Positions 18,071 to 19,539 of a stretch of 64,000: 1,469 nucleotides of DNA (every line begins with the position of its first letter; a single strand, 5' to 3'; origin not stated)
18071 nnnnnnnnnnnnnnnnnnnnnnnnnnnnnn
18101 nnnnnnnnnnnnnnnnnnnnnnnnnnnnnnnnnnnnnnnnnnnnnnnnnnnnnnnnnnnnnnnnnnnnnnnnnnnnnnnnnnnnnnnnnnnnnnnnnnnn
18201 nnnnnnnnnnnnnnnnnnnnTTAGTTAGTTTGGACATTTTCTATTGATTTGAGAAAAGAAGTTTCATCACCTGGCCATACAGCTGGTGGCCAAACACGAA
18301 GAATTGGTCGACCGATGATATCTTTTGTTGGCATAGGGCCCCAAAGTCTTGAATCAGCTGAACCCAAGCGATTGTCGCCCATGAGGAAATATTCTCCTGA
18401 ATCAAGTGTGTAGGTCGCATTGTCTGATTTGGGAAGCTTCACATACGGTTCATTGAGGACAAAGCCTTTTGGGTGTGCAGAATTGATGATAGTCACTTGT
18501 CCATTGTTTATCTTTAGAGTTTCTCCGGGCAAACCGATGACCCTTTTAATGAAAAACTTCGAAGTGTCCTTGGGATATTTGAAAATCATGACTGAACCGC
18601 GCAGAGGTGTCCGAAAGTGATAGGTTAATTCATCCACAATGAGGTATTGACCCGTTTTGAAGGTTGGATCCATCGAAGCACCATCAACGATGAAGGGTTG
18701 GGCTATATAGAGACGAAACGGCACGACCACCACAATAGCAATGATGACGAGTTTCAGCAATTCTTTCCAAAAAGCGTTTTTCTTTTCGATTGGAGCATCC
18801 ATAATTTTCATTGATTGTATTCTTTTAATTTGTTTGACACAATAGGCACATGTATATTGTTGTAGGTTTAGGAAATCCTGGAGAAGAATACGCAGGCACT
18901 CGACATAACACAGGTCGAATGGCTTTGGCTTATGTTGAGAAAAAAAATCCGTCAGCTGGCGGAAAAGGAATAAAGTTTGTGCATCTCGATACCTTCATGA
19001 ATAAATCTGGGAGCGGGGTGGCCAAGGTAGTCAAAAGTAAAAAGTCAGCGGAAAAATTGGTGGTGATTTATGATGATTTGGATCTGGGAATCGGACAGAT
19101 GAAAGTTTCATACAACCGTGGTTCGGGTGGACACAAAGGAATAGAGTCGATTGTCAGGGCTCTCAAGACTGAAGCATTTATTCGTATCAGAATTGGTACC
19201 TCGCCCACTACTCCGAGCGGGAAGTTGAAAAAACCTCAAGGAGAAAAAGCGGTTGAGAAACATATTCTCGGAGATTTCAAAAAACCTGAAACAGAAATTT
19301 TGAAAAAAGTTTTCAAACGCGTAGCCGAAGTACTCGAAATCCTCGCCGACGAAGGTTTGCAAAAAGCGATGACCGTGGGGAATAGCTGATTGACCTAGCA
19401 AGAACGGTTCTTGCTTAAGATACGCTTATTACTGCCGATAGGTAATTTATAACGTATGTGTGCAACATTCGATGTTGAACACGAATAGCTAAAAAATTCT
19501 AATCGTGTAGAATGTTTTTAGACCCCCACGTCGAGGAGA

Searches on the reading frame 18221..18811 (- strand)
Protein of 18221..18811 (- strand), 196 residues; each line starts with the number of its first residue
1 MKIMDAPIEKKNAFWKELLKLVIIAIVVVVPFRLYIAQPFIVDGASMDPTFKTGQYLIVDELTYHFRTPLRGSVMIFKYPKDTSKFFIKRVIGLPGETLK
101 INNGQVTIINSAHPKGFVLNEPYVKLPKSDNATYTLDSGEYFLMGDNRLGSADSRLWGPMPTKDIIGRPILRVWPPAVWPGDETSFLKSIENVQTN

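Call 30: search_protein_families(library=pfam, proteins=[window:18221-18811:-], max_evalue=0.001)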
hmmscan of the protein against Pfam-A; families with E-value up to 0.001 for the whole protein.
window:18221-18811:- (196 aa): 1 family
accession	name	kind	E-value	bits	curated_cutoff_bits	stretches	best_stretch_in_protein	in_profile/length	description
PF10502.14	Peptidase_S26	-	1.2e-41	142.9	22.9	1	15-174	1-168/168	Signal peptidase, peptidase S26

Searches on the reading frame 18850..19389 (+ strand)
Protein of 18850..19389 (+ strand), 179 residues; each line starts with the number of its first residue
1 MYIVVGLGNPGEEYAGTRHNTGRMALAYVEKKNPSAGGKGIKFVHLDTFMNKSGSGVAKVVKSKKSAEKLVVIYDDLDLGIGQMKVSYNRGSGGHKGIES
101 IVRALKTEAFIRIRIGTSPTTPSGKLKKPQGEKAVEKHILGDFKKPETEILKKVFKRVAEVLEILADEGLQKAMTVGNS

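Call 30: search_protein_families(library=pfam, proteins=[window:18850-19389:+], max_evalue=0.001)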
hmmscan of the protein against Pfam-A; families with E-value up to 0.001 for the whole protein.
window:18850-19389:+ (179 aa): 1 family
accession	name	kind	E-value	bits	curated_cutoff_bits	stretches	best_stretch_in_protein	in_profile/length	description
PF01195.25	Pept_tRNA_hydro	-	1.6e-40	139.3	27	1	3-175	1-180/183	Peptidyl-tRNA hydrolase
